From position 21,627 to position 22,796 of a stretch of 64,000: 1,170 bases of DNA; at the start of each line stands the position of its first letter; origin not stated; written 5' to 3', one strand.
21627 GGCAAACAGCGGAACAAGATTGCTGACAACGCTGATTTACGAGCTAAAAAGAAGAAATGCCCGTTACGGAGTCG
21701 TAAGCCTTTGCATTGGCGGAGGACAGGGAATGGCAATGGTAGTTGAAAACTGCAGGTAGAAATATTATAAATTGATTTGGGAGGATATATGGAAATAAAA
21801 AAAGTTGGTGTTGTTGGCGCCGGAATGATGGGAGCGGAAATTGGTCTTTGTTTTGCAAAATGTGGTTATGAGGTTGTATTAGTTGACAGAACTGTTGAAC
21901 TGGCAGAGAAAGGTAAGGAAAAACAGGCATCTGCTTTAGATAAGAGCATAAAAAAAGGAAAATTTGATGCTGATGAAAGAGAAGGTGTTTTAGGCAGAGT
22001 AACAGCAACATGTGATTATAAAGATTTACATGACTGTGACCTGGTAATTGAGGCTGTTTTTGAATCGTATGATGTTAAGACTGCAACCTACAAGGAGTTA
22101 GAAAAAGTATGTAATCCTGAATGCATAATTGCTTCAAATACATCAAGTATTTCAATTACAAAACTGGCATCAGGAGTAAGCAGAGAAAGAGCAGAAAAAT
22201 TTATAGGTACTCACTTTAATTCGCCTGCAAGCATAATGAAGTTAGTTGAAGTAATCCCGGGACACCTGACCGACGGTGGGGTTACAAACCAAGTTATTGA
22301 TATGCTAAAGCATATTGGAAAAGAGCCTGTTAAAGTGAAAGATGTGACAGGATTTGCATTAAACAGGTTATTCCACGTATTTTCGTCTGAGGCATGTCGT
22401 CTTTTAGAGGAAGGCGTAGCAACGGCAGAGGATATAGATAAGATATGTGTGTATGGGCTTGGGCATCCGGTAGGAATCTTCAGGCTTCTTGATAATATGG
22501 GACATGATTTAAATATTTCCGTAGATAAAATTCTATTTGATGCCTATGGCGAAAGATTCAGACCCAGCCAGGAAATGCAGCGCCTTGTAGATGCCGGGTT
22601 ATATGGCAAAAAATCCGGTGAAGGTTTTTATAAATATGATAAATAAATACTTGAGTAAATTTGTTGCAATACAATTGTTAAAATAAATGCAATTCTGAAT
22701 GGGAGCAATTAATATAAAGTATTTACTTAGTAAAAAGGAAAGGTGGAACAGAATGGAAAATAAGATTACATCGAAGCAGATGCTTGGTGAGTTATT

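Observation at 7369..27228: Candidate undescribed pathway: sigma54-controlled CoA-dependent radical deoxygenation of a polyhydroxy acid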

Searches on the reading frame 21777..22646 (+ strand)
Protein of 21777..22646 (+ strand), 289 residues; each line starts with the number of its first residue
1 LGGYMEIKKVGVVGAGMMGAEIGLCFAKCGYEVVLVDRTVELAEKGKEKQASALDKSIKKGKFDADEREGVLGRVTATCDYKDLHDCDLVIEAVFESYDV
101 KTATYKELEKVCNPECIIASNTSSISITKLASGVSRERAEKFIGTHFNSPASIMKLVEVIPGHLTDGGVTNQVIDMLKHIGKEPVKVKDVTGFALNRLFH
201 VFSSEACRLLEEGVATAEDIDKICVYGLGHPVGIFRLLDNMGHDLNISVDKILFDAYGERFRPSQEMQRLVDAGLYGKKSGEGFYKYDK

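Call 4: search_protein_families(library=ncbifam, proteins=[window:21777-22646:+], max_evalue=0.00001)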
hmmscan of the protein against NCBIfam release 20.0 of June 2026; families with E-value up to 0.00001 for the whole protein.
window:21777-22646:+ (289 aa): 21 families
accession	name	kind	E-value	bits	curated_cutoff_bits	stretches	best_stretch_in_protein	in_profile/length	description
NF006124.0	PRK08268.1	subfamily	1.6e-85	288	508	1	5-288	5-288/507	3-hydroxyacyl-CoA dehydrogenase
NF004474.0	PRK05808.1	subfamily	1.5e-83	280.3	408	1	5-287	1-282/283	3-hydroxybutyryl-CoA dehydrogenase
NF005875.0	PRK07819.1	subfamily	1.9e-74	250.6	319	1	6-287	4-286/287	3-hydroxybutyryl-CoA dehydrogenase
TIGR02279.1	PaaC-3OHAcCoADH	equivalog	4.1e-74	250.2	669.4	1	7-288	5-286/503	3-hydroxyacyl-CoA dehydrogenase PaaH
NF006722.0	PRK09260.1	equivalog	1.4e-67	228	429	1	7-288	2-282/289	3-hydroxyacyl-CoA dehydrogenase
NF005715.0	PRK07530.1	equivalog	1.8e-67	227.8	420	1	5-288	2-284/292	3-hydroxybutyryl-CoA dehydrogenase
NF008363.0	PRK11154.1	equivalog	7.8e-65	219.3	869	1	6-288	308-587/708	fatty acid oxidation complex subunit alpha FadJ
NF004699.0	PRK06035.1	equivalog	9.6e-65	218.6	500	1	5-280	1-278/294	3-hydroxyacyl-CoA dehydrogenase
NF008727.0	PRK11730.1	equivalog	3.1e-61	207.6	870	1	6-288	312-593/717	fatty acid oxidation complex subunit alpha FadB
TIGR02441.1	fa_ox_alpha_mit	equivalog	1.1e-60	205.6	964.65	1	5-288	333-614/737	fatty acid oxidation complex subunit alpha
TIGR02440.1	FadJ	equivalog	6.7e-55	186.6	968.45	1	6-288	303-582/699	fatty acid oxidation complex subunit alpha FadJ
NF006125.0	PRK08269.1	equivalog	5.7e-54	183.4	427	1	6-288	4-297/334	3-hydroxybutyryl-CoA dehydrogenase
NF006143.0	PRK08293.1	equivalog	2.1e-50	171.7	312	1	5-288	2-288/291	3-hydroxyacyl-CoA dehydrogenase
TIGR02437.1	FadB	equivalog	5e-50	170.6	933.55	1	7-288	313-593/714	fatty acid oxidation complex subunit alpha FadB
NF042925.1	FHMPC_DH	equivalog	8.1e-46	156.7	500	1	9-288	2-281/304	5-formyl-3-hydroxy-2-methylpyridine 4-carboxylate 5-dehydrogenase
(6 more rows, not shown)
